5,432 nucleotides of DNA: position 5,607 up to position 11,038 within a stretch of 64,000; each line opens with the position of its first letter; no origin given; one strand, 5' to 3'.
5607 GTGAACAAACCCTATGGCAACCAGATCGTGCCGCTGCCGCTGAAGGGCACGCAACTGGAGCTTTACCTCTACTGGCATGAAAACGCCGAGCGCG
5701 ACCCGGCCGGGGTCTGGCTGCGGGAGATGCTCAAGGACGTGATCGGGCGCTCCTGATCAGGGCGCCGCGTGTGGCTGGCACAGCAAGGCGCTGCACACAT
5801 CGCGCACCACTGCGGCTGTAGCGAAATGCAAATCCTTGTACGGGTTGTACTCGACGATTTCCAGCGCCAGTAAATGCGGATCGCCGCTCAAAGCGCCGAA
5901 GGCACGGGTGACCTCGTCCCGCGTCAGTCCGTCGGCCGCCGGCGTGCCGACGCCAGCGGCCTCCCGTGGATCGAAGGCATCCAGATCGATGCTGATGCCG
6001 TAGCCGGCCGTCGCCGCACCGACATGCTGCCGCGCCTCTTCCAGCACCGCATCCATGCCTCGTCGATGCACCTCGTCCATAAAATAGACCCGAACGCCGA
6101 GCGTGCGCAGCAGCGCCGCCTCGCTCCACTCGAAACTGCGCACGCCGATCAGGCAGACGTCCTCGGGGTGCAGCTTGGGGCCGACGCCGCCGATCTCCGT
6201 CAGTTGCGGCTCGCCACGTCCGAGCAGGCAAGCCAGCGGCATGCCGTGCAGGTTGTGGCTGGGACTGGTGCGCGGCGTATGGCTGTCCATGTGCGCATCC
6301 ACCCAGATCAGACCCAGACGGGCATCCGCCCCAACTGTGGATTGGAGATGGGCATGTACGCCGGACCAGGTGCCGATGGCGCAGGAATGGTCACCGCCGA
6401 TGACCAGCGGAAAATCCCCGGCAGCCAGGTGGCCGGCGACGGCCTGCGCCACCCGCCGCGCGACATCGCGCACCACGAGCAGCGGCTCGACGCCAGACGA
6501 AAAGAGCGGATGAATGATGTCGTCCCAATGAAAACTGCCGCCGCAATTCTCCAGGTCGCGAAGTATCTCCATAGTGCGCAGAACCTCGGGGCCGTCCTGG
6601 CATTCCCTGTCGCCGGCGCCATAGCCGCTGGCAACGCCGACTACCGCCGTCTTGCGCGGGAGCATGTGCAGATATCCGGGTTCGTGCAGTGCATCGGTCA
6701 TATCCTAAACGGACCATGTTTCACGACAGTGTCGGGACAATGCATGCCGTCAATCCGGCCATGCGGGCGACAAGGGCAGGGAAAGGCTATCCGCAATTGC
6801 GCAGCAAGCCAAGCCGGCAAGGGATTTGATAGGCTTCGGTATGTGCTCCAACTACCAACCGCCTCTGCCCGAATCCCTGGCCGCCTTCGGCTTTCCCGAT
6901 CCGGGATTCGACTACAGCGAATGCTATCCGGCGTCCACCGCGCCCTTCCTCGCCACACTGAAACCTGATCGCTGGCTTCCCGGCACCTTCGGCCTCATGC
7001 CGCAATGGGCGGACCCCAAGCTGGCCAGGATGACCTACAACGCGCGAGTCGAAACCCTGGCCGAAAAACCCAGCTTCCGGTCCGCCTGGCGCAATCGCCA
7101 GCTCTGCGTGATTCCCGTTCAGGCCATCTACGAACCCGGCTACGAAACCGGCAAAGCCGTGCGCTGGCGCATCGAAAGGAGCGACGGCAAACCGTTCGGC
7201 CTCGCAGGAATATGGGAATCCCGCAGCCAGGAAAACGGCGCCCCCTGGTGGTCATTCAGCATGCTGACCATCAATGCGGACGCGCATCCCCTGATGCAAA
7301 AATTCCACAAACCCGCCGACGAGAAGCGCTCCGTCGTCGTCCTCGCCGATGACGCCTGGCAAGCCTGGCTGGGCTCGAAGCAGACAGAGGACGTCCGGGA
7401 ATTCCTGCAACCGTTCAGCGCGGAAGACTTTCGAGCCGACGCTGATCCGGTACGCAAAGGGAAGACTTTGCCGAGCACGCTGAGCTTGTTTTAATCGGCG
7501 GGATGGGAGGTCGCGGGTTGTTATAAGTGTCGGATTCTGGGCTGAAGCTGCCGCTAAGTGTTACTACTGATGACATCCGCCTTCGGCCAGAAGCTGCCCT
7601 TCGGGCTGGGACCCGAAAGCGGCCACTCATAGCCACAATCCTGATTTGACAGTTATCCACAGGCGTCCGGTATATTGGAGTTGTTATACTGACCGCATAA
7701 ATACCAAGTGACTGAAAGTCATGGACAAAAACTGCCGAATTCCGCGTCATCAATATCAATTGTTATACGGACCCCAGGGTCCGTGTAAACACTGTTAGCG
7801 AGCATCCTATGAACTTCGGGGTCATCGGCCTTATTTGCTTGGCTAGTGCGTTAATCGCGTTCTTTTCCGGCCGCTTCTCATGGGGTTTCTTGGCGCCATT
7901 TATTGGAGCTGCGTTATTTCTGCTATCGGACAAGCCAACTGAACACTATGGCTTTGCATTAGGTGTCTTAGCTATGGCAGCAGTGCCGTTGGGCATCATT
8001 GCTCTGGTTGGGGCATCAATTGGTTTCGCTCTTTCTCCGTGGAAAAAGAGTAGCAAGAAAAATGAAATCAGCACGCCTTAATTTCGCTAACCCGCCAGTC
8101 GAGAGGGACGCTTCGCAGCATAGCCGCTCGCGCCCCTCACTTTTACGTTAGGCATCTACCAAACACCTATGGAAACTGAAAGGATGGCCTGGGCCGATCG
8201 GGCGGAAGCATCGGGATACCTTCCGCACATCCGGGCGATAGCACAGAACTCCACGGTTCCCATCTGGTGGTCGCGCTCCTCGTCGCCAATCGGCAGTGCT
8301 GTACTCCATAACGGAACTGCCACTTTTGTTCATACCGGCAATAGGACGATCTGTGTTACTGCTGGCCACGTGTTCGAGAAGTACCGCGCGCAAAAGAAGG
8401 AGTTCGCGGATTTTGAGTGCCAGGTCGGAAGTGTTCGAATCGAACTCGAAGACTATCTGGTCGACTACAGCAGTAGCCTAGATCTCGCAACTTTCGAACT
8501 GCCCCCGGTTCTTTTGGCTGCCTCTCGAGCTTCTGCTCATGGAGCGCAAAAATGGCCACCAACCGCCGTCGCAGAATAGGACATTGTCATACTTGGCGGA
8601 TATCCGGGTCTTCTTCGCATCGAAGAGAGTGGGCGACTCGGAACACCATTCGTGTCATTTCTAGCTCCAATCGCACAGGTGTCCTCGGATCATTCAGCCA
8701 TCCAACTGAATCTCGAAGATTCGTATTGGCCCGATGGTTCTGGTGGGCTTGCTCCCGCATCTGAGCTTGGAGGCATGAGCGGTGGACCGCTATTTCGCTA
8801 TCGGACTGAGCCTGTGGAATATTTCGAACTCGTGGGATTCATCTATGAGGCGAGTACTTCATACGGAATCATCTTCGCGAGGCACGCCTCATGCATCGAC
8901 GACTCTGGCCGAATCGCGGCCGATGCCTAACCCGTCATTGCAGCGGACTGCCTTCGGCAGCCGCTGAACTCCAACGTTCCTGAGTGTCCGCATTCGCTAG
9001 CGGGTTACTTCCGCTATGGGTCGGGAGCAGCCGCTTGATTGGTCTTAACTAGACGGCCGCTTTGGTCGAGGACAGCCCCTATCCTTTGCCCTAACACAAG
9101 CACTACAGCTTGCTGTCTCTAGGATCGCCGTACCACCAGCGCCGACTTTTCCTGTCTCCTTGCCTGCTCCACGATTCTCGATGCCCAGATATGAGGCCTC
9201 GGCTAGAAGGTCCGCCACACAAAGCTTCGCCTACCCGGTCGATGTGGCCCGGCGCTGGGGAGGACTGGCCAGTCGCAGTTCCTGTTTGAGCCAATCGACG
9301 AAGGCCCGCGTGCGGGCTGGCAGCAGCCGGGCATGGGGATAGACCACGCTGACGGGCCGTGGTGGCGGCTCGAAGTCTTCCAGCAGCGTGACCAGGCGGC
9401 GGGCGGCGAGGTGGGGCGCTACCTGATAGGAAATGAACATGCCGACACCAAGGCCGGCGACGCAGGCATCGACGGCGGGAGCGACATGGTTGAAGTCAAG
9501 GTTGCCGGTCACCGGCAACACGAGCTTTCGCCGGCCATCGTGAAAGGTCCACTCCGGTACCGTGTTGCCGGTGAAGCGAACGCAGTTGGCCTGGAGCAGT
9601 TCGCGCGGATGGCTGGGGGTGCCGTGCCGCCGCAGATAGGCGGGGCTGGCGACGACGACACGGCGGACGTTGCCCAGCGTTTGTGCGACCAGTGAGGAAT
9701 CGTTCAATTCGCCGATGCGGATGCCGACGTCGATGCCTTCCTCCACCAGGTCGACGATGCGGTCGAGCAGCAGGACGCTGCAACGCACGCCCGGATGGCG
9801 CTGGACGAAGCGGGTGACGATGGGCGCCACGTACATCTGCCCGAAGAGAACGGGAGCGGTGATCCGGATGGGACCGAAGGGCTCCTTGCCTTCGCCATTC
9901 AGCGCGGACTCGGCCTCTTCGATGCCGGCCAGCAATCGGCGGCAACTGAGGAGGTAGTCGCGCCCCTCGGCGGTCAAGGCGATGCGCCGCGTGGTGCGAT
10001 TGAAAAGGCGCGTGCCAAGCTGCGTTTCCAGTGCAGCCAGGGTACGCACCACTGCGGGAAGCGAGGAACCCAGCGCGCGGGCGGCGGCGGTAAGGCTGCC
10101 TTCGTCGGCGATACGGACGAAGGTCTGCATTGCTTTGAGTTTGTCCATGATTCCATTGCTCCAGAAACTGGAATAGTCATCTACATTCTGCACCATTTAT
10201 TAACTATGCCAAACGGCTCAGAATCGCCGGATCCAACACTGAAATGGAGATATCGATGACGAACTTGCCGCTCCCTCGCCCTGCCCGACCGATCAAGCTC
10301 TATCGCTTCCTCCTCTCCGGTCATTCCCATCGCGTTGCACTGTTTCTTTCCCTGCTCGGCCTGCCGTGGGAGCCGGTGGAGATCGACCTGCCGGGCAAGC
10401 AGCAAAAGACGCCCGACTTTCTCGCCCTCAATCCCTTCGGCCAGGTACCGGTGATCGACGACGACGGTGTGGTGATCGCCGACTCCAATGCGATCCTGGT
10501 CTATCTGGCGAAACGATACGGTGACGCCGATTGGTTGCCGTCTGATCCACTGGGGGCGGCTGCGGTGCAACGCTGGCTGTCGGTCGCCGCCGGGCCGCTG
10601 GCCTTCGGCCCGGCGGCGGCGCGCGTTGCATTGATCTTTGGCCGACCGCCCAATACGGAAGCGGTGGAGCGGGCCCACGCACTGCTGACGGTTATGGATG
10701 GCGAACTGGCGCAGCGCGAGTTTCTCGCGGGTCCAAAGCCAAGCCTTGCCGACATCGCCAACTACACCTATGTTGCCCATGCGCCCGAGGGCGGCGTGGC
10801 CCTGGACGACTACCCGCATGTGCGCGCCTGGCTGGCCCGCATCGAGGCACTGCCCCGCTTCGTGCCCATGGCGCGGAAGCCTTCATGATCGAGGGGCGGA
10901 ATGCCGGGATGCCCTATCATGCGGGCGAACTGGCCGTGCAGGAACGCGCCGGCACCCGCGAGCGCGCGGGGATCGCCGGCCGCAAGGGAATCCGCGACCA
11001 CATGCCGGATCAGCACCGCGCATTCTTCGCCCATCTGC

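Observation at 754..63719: Strongly over-represented ~25-nt bipartite motif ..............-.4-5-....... whose orientation follows transcription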

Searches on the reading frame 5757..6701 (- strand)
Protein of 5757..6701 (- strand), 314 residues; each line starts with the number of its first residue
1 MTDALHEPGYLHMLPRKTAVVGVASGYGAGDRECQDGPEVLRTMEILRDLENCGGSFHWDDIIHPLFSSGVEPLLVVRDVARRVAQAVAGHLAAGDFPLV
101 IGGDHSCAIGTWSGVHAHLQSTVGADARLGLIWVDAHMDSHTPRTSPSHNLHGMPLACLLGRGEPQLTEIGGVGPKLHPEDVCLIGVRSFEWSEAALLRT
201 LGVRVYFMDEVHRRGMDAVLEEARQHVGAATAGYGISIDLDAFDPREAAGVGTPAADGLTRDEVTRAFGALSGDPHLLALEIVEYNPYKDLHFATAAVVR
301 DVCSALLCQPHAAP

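Call 54: search_protein_families(library=pfam, proteins=[window:5757-6701:-], max_evalue=0.0001)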
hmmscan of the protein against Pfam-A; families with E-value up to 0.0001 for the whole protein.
window:5757-6701:- (314 aa): 1 family
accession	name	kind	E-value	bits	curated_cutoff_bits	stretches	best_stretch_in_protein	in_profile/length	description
PF00491.26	Arginase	-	1.3e-56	192.6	22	1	17-307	2-279/280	Arginase family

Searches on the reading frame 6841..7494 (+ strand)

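Call 54: search_protein_families(library=pfam, proteins=[window:6841-7494:+], max_evalue=0.0001)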
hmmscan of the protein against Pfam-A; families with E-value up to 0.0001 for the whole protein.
window:6841-7494:+ (217 aa): 1 family
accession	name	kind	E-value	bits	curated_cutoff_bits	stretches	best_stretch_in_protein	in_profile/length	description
PF02586.19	SRAP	-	3.4e-31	108.9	27.1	1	44-199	54-204/214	SOS response associated peptidase (SRAP)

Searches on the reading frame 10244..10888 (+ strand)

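Call 54: search_protein_families(library=pfam, proteins=[window:10244-10888:+], max_evalue=0.0001)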
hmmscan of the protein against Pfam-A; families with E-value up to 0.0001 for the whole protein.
window:10244-10888:+ (214 aa): 6 families
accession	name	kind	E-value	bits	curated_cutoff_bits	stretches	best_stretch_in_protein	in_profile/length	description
PF13409.12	GST_N_2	-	1.7e-16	61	25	1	25-90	2-69/70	Glutathione S-transferase, N-terminal domain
PF13417.12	GST_N_3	-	2.3e-15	57.1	22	1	19-94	1-73/75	Glutathione S-transferase, N-terminal domain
PF02798.26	GST_N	-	6.5e-15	55.7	20.9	1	16-89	2-75/76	Glutathione S-transferase, N-terminal domain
PF00043.30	GST_C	-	5e-11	43.1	20.7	1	139-204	26-93/93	Glutathione S-transferase, C-terminal domain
PF13410.11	GST_C_2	-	6.9e-07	29.7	24.9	1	139-199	6-69/69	Glutathione S-transferase, C-terminal domain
PF14497.11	GST_C_3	-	1.5e-05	25.5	21.6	1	143-205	30-96/104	Glutathione S-transferase, C-terminal domain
